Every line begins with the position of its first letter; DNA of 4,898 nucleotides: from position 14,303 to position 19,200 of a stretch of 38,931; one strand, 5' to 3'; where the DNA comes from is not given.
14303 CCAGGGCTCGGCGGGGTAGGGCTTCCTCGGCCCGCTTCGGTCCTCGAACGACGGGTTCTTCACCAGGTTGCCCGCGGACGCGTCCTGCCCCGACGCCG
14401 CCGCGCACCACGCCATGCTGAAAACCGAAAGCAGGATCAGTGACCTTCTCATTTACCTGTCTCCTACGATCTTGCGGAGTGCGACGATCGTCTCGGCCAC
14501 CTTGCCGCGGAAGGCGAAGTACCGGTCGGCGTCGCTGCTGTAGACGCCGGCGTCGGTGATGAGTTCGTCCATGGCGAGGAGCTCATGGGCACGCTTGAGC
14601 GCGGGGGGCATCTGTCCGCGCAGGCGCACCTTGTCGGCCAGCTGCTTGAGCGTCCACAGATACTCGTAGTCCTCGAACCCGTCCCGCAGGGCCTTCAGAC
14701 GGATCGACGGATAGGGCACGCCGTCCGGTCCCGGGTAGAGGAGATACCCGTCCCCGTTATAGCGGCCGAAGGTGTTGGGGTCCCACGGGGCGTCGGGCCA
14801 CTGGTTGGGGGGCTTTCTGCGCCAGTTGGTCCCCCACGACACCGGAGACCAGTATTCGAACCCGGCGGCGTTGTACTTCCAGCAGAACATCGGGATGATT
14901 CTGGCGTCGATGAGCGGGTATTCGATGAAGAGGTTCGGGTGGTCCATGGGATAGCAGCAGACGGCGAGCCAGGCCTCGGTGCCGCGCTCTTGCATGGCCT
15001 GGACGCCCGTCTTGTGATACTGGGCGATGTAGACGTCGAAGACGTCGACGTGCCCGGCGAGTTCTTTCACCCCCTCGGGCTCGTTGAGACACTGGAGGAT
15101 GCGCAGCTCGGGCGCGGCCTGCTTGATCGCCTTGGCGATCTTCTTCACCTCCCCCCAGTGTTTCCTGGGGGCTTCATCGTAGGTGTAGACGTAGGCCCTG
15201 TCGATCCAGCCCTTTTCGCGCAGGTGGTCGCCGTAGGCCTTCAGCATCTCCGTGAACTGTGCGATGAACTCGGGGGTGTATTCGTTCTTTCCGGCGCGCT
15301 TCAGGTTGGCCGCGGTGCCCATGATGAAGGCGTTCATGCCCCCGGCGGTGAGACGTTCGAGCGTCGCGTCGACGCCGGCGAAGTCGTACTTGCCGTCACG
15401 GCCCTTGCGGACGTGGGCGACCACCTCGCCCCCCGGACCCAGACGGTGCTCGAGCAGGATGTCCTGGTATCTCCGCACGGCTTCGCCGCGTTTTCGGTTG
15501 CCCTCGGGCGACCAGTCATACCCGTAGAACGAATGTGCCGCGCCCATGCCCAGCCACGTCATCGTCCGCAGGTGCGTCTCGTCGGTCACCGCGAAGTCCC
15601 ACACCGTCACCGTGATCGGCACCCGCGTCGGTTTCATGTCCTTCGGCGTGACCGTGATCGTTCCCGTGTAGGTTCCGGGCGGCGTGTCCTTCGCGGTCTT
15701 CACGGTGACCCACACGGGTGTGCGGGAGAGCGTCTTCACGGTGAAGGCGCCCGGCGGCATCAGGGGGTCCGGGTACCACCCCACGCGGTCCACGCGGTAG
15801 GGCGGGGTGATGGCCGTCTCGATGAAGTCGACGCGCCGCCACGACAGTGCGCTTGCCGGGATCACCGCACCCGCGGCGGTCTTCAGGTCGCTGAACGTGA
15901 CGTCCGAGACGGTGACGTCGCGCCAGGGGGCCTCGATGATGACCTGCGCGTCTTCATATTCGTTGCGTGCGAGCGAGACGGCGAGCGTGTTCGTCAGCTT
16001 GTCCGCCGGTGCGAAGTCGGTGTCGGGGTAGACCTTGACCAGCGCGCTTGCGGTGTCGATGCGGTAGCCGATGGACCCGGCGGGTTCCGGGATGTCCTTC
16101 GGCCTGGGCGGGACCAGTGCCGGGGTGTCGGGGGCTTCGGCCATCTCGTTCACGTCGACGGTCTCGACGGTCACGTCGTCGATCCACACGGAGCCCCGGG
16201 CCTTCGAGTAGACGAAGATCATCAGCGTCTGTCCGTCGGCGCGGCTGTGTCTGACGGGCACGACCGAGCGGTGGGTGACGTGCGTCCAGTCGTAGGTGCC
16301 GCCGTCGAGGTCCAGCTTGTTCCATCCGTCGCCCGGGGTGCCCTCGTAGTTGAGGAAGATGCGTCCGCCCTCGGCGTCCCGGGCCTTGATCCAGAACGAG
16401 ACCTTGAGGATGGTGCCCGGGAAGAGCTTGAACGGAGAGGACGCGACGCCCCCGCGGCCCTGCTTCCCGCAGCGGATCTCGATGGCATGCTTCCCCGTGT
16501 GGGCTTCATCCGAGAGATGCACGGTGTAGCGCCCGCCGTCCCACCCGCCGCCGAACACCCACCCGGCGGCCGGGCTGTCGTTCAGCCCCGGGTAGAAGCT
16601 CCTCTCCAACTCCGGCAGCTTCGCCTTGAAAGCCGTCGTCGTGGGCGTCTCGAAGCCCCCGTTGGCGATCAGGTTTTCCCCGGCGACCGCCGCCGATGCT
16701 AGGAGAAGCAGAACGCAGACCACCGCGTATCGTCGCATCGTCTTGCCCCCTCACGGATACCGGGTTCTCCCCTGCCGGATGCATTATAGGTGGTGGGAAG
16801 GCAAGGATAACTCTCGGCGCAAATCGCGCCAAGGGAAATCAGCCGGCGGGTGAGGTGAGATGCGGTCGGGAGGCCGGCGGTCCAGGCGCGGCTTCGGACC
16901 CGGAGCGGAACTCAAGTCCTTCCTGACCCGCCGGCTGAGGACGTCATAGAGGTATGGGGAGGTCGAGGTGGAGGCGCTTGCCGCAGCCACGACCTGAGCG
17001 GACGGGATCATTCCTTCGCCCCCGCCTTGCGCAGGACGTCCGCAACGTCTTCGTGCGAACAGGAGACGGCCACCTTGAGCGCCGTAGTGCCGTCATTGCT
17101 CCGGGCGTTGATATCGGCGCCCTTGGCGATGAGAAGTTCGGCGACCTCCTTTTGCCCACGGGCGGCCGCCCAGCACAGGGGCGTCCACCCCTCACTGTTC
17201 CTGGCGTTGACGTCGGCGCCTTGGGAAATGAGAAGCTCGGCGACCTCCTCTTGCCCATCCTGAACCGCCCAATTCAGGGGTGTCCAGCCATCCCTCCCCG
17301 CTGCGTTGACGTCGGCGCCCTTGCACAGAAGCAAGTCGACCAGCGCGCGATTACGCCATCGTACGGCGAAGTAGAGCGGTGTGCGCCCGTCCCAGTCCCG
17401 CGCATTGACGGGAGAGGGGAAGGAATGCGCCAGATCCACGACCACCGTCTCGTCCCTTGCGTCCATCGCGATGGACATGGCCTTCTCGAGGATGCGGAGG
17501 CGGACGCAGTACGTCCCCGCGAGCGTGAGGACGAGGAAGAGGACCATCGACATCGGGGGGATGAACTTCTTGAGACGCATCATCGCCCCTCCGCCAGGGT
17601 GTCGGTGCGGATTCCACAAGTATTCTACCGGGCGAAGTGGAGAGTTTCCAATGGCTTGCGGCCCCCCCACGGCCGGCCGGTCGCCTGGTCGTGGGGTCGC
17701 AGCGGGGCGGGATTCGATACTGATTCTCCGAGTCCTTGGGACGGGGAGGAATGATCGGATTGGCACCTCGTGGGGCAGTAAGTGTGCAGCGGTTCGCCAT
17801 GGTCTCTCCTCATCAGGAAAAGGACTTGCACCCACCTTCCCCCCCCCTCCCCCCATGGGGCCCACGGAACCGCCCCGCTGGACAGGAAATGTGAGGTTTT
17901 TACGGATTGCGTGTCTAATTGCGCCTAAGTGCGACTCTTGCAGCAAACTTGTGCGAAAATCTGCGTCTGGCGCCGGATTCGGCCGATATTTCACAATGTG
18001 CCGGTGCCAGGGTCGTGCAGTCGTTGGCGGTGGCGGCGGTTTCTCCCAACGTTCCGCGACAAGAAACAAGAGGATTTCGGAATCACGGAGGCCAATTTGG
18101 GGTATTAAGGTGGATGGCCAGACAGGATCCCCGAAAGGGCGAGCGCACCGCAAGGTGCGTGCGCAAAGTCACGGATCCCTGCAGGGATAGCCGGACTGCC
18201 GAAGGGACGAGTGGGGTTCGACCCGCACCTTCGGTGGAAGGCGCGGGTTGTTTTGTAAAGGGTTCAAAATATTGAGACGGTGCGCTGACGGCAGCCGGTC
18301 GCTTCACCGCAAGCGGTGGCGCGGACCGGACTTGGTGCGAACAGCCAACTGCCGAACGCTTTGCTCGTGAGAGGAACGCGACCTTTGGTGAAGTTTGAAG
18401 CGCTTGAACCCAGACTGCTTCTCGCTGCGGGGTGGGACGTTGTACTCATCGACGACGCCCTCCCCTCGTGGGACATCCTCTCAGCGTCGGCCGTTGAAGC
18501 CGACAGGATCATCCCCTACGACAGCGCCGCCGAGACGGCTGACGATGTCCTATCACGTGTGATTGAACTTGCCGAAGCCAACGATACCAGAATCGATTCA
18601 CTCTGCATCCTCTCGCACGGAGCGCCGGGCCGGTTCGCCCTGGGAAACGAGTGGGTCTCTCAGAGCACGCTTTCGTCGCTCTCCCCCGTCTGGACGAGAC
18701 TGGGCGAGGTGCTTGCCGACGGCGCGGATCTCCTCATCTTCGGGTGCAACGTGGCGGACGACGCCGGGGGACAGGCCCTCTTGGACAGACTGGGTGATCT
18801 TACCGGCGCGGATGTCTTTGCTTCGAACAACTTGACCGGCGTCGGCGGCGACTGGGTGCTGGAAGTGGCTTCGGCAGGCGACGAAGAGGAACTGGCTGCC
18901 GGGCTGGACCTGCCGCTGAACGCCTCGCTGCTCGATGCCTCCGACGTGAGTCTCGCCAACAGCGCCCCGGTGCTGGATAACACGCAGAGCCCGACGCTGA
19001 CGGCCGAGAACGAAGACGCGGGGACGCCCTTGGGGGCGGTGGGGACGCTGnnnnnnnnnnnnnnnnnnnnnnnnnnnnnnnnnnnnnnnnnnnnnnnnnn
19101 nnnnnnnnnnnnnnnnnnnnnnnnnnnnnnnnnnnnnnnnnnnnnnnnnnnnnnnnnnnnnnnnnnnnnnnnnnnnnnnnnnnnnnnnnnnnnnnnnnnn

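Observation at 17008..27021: Giant TM-anchored cadherin-repeat protein, co-transcribed GGDEF/HD-GYP enzyme and a convergent zinc-ribbon rhomboid: possible c-di-GMP-linked adhesin display/shedding module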

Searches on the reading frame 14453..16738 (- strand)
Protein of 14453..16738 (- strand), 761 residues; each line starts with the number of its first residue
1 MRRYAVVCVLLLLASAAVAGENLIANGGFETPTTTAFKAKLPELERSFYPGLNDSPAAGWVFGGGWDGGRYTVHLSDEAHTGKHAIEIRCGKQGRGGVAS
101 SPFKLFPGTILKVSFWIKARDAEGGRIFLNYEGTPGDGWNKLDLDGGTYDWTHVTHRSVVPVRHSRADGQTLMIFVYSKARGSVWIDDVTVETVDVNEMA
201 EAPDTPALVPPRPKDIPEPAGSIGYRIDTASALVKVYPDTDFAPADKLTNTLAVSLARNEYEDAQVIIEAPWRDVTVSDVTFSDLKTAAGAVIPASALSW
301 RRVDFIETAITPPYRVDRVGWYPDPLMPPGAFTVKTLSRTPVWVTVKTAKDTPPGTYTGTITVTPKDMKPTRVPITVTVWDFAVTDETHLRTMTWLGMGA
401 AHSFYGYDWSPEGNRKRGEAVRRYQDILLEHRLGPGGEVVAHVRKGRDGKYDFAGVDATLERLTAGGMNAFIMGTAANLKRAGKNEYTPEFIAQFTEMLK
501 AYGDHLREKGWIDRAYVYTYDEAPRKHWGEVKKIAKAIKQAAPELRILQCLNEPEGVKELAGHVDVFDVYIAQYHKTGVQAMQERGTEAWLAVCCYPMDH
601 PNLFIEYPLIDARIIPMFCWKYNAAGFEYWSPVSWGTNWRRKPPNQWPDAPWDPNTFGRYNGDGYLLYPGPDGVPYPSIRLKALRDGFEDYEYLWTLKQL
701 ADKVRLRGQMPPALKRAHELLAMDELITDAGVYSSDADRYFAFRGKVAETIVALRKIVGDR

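Call 50: search_protein_families(library=pfam, proteins=[window:14453-16738:-], max_evalue=0.0001)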
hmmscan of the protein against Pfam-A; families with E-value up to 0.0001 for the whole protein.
window:14453-16738:- (761 aa): 3 families
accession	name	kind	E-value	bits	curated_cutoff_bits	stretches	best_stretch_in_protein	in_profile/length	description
PF13320.12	GH123_cat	-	7.1e-31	108.2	23.1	1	488-694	128-321/324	Glycoside hydrolase 123, catalytic domain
PF22680.2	Glyco_hydro_123_N_2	-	1.1e-07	32.3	27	1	247-364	18-141/142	Glycoside hydrolase 123 N-terminal domain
PF19543.5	GH123_N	-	5e-07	28.4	22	1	249-388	190-314/969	Glycoside hydrolase 123, N-terminal domain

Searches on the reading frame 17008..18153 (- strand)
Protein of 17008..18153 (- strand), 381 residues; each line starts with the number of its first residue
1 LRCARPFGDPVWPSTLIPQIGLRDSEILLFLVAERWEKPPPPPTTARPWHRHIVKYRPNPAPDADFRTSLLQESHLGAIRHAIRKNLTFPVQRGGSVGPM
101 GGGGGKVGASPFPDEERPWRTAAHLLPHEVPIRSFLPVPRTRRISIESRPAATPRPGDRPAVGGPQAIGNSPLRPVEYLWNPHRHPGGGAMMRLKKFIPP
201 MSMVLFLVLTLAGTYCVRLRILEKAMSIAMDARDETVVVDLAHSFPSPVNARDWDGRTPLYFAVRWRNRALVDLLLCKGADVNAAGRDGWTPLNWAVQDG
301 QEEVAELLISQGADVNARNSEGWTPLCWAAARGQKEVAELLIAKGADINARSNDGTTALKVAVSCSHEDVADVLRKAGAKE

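Call 3: search_protein_families(library=pfam, proteins=[window:17008-18153:-], max_evalue=0.01)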
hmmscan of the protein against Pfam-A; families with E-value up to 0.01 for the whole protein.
window:17008-18153:- (381 aa): 6 families
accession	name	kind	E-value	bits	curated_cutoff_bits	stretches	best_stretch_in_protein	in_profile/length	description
PF00023.36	Ank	-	2.5e-33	112.7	21.1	3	288-319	1-32/33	Ankyrin repeat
PF13637.12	Ank_4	-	2.3e-32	110.7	22.7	4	295-342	3-50/50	Ankyrin repeats (many copies)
PF12796.13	Ank_2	-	7.7e-30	103.7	27.3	2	236-319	11-90/90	Ankyrin repeats (3 copies)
PF13606.12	Ank_3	-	5.1e-21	72.7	22.3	3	255-284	1-30/30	Ankyrin repeat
PF13857.12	Ank_5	-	1.1e-14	54.8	27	2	308-362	1-56/56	Ankyrin repeats (many copies)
PF23745.1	ANK_LRRK2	-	3.1e-05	24.3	27.5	0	329-381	38-90/130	LRRK2 ANK repeat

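Call 4: search_protein_families(library=ncbifam, proteins=[window:17008-18153:-], max_evalue=0.01)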
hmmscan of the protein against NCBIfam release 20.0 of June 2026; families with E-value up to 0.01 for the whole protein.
window:17008-18153:- (381 aa): 10 families
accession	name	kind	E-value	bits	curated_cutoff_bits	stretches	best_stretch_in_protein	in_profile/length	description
NF041931.2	MzaA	equivalog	1e-22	80.8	800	2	309-378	22-91/726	MZA anti-phage system associated sigma-70 family RNA polymerase sigma factor MzaA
NF043023.1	T4SS_AnkH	equivalog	1.8e-18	66.5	600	2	289-380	32-123/467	Dot/Icm T4SS effector AnkH/LegA3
NF043029.1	T4SS_AnkY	equivalog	2.3e-16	59.3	600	2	249-325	450-527/543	Dot/Icm T4SS effector AnkY/LegA9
NF043022.1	T4SS_AnkG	equivalog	7.3e-14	51.4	500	2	287-369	363-450/455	Dot/Icm T4SS effector AnkG/AnkZ/LegA7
NF043028.1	T4SS_AnkX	equivalog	2.9e-08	32.3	1400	1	256-379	385-516/938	Dot/Icm T4SS effector AnkN/AnkX/LegA8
NF043021.1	T4SS_AnkF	equivalog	2e-07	29.7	1000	1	260-321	589-651/917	Dot/Icm T4SS effector AnkF/LegA14/Ceg31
TIGR00870.1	trp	subfamily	6e-07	27.9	498.75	1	253-363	128-219/747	transient-receptor-potential calcium channel protein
NF043024.1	T4SS_AnkI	equivalog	6.7e-05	21.8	550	0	320-364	239-284/439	Dot/Icm T4SS effector AnkI/LegAS4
NF043019.1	T4SS_AnkC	equivalog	0.00013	21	450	1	236-345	107-225/459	Dot/Icm T4SS effector AnkC/LegA12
NF038106.1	gamma_NF038106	equivalog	0.0017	18.6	50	0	340-377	54-92/93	PA4642 family protein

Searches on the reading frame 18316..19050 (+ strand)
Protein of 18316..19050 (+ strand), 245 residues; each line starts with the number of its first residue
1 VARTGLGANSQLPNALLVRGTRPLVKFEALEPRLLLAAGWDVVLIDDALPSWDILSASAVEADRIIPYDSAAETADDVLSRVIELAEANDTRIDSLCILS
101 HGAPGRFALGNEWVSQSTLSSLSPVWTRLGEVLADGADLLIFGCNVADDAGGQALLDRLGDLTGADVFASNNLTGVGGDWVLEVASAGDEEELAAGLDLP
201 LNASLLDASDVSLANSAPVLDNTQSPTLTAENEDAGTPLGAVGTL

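Call 81: search_solved_structures(query=window:18316-19050:+, max_evalue=1)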
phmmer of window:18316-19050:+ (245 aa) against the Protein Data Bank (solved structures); distinct sequences matched with E-value up to 1: 2.
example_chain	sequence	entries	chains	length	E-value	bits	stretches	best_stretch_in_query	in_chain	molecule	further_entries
7osv_A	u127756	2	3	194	0.00025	24.3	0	122-160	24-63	DeNovoTIM6-SB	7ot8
6z2i_A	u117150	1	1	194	0.041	17.1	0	122-160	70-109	de novo designed TIM barrel DeNovoTIM6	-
